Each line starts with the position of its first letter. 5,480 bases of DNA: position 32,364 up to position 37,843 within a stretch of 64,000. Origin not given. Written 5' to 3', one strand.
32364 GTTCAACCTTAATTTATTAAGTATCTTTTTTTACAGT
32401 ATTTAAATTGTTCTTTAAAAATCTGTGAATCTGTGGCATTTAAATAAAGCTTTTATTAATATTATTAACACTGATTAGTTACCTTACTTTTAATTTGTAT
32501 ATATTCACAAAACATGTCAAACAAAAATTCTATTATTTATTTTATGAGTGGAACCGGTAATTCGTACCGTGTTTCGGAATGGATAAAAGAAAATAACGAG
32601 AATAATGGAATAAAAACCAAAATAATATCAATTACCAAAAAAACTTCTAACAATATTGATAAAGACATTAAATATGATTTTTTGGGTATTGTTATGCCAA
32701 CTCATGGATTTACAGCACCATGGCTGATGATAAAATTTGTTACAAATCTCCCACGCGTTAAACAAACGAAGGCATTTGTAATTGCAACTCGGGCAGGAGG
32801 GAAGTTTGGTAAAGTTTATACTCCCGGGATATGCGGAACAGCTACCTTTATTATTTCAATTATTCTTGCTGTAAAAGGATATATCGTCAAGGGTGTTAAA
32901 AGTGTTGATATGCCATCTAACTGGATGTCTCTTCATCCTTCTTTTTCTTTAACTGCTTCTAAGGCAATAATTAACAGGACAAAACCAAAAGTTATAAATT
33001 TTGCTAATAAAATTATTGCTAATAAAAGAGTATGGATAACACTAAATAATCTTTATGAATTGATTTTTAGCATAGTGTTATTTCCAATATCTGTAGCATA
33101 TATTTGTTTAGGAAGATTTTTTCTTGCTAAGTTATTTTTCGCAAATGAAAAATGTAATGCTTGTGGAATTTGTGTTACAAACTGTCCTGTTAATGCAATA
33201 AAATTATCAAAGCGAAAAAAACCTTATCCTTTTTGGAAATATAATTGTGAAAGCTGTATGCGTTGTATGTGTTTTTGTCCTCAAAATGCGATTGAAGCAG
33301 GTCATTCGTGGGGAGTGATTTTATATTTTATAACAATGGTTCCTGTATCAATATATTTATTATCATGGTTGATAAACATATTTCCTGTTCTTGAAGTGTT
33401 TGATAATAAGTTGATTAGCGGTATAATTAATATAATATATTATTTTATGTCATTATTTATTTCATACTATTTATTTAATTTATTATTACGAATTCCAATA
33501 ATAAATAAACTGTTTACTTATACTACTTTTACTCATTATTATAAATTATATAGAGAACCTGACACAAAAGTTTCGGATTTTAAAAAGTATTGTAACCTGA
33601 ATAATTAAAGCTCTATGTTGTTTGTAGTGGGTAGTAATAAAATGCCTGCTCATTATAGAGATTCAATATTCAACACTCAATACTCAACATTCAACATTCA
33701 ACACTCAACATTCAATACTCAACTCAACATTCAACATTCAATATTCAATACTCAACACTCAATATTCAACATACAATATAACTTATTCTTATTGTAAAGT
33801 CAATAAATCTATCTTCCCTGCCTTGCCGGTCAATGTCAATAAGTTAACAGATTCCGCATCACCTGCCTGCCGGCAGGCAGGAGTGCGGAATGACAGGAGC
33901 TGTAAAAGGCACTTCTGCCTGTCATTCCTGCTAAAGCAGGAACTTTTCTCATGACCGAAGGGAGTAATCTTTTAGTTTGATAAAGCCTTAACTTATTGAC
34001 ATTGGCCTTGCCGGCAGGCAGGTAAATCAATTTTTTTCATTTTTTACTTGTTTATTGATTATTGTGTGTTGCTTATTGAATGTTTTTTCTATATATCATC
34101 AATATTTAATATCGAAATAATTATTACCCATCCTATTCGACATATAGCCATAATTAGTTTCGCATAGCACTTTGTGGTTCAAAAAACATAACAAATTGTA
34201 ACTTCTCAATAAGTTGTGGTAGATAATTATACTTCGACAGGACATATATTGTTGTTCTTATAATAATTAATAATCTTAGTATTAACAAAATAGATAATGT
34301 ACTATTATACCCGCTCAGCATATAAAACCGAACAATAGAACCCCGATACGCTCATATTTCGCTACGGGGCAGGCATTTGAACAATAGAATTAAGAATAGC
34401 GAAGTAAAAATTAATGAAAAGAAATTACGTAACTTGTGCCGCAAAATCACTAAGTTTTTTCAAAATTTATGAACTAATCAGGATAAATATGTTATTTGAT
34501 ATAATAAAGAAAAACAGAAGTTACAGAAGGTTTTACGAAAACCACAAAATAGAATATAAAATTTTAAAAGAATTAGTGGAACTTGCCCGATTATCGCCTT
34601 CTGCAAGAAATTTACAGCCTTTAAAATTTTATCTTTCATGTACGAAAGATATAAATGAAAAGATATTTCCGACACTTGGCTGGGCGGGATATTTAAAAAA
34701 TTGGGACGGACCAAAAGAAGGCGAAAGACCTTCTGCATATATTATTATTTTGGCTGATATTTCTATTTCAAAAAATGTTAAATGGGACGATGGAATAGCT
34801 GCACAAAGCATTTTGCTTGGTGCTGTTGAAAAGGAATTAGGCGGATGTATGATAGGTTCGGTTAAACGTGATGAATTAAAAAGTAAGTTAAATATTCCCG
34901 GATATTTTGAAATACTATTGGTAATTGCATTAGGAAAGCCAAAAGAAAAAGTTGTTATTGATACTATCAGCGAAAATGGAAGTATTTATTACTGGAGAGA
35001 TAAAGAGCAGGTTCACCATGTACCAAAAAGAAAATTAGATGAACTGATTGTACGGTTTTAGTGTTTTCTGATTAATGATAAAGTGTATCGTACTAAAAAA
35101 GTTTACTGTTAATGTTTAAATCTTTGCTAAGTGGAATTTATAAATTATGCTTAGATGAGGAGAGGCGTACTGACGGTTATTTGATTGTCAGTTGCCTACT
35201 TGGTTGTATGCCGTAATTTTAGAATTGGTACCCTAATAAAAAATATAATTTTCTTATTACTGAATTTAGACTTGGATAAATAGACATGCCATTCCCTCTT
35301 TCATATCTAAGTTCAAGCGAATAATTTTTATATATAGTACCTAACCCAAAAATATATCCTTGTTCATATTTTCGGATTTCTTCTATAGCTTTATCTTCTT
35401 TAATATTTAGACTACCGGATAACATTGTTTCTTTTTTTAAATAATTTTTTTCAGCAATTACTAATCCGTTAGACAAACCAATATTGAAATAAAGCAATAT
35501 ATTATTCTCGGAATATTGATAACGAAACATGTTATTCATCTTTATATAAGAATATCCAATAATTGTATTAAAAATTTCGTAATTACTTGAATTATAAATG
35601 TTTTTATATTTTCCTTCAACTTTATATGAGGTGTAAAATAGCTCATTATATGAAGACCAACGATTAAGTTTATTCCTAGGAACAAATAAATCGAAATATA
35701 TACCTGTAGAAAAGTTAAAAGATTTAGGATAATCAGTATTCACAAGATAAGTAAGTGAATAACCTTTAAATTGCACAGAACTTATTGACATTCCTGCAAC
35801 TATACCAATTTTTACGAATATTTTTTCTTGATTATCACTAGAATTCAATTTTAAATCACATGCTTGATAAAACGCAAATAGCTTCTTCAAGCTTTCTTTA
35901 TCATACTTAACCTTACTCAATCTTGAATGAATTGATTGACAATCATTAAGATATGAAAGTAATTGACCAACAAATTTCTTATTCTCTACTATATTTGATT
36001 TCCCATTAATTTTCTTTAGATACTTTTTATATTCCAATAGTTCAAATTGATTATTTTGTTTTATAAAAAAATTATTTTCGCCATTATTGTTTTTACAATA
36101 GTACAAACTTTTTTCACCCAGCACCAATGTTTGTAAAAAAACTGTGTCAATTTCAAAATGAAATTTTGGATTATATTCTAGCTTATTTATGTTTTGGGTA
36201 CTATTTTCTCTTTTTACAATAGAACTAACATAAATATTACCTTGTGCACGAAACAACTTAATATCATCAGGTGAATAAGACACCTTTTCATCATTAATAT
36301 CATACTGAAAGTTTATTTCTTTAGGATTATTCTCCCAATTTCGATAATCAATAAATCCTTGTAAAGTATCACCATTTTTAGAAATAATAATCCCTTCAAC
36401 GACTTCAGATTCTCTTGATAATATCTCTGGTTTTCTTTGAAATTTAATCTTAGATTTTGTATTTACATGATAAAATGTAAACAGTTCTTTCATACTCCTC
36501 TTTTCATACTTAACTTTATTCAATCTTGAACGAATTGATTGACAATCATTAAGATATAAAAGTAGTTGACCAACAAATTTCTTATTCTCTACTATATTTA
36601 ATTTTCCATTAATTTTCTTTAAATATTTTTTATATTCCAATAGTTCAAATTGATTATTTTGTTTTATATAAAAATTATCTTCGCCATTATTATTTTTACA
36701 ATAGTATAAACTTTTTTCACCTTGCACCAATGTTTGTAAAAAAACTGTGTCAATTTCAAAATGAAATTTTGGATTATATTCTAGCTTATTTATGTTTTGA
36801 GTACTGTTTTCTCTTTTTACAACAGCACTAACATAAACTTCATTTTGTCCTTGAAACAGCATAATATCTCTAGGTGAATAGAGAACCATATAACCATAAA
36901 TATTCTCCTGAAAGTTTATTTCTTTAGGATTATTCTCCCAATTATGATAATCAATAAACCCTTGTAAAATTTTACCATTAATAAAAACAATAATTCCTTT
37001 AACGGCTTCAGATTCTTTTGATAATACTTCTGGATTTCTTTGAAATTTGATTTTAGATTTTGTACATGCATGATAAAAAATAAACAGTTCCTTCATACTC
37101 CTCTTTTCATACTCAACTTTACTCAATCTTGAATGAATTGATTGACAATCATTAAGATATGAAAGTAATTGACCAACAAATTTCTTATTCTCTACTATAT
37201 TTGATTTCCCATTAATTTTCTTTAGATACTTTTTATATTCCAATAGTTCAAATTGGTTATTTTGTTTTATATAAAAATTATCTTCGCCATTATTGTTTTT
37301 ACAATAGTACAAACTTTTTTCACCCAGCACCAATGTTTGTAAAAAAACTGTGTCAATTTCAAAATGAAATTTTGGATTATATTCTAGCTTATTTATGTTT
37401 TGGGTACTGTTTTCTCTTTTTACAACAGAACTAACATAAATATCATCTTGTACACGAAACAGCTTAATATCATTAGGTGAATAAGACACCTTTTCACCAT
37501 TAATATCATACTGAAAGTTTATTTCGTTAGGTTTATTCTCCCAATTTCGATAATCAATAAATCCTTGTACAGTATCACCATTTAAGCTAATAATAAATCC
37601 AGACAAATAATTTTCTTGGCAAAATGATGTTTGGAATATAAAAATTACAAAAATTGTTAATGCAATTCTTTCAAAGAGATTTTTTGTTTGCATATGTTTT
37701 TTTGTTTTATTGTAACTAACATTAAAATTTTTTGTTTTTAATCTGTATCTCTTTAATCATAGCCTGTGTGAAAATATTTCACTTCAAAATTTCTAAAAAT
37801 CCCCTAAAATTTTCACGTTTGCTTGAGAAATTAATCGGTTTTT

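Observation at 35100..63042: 27.6-kb co-oriented array of ~13 gene units, each followed by a member of one mosaic repeat superfamily (cassette-array-like)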

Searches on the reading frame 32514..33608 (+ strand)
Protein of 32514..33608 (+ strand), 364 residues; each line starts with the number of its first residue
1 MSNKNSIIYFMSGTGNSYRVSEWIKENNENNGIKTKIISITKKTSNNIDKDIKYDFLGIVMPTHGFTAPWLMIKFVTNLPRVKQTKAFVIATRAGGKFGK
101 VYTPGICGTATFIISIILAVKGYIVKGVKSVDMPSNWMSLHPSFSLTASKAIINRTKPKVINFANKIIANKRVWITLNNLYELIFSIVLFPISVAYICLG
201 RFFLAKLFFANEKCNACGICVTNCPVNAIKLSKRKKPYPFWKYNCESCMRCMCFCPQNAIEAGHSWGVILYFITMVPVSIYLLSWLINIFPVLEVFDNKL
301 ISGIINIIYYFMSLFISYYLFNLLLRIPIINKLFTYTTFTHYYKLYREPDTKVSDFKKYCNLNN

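Call 12: search_protein_families(library=pfam, proteins=[window:32514-33608:+], max_evalue=0.01)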
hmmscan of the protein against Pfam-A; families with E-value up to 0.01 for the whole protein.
window:32514-33608:+ (364 aa): 9 families
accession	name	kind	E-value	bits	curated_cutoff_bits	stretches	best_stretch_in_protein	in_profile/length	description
PF00037.32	Fer4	-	7.8e-10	38.6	21.1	2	211-230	5-24/24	4Fe-4S binding domain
PF13484.11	Fer4_16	-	5.3e-06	27.6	30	1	213-232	1-20/66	4Fe-4S double cluster binding domain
PF25160.1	LdpA_Fe-S-bd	-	9.2e-06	25.8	27.6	1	210-232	24-46/49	LdpA Fe-S cluster-binding domain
PF12838.12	Fer4_7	-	1.4e-05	25.9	27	1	213-259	1-52/52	4Fe-4S dicluster domain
PF13187.11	Fer4_9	-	3.2e-05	24.3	27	1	213-260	1-52/52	4Fe-4S dicluster domain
PF12837.12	Fer4_6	-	8.4e-05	22.8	25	1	211-229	6-24/24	4Fe-4S binding domain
PF14697.11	Fer4_21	-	0.00085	19.8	35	1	211-261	5-58/59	4Fe-4S dicluster domain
PF12797.12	Fer4_2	-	0.00088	19.5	24.5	1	208-226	4-22/22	4Fe-4S binding domain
PF13237.11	Fer4_10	-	0.001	19.4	25.5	1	209-256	4-53/53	4Fe-4S dicluster domain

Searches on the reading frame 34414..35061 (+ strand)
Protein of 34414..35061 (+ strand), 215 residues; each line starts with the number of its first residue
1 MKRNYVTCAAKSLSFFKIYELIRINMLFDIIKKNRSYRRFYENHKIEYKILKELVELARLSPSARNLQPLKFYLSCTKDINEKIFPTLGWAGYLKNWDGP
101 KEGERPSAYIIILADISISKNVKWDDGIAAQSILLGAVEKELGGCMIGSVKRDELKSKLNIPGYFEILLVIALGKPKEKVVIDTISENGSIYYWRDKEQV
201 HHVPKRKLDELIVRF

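Call 12: search_protein_families(library=pfam, proteins=[window:34414-35061:+], max_evalue=0.01)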
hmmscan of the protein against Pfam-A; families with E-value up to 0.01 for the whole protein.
window:34414-35061:+ (215 aa): 2 families
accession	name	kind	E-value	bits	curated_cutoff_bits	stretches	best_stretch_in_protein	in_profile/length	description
PF00881.29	Nitroreductase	-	1.2e-16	61.8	23.5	2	31-86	1-55/167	Nitroreductase family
PF14512.11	TM1586_NiRdase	-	7.5e-10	39.2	27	2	32-80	140-189/215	Putative TM nitroreductase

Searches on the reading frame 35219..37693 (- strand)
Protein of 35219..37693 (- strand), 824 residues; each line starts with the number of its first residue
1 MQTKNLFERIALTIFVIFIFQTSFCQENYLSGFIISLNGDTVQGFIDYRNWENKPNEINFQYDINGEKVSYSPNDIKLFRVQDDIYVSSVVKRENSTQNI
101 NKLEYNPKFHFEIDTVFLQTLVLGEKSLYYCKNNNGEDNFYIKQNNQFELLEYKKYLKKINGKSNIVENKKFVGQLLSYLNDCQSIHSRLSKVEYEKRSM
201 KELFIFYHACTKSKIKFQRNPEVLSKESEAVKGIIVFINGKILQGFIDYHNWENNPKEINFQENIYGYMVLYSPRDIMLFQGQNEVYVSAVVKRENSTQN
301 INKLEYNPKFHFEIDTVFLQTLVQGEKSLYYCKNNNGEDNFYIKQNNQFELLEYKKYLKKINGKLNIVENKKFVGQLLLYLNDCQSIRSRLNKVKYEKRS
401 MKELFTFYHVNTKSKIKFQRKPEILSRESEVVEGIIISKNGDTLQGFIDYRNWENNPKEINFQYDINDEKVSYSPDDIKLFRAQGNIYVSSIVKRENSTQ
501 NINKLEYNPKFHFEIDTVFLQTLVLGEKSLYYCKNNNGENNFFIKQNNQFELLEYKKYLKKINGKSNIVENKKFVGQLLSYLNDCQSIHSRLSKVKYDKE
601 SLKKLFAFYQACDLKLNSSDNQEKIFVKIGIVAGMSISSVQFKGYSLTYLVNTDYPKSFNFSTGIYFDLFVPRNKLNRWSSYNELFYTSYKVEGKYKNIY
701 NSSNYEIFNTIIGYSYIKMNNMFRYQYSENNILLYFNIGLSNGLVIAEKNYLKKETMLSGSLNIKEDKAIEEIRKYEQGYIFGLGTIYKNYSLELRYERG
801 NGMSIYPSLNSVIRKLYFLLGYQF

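Call 12: search_protein_families(library=pfam, proteins=[window:35219-37693:-], max_evalue=0.01)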
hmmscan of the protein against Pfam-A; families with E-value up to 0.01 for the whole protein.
window:35219-37693:- (824 aa): 1 family
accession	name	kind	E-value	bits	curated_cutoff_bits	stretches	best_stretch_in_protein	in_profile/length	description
PF21342.2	SoxA-TsdA_cyt-c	-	0.00027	21.3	27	0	374-407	45-78/88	SoxA/TsdA, cytochrome c domain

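Call 67: search_protein_families(library=ncbifam, proteins=[window:35219-37693:-], max_evalue=0.01)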
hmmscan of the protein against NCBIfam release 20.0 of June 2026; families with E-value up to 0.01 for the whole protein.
window:35219-37693:- (824 aa): 1 family
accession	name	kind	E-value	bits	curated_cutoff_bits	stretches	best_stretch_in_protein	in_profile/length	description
NF052262.1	retropep_RloA1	exception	0.0056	16.3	280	0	439-494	21-76/178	retropepsin-like aspartic peptidase RloA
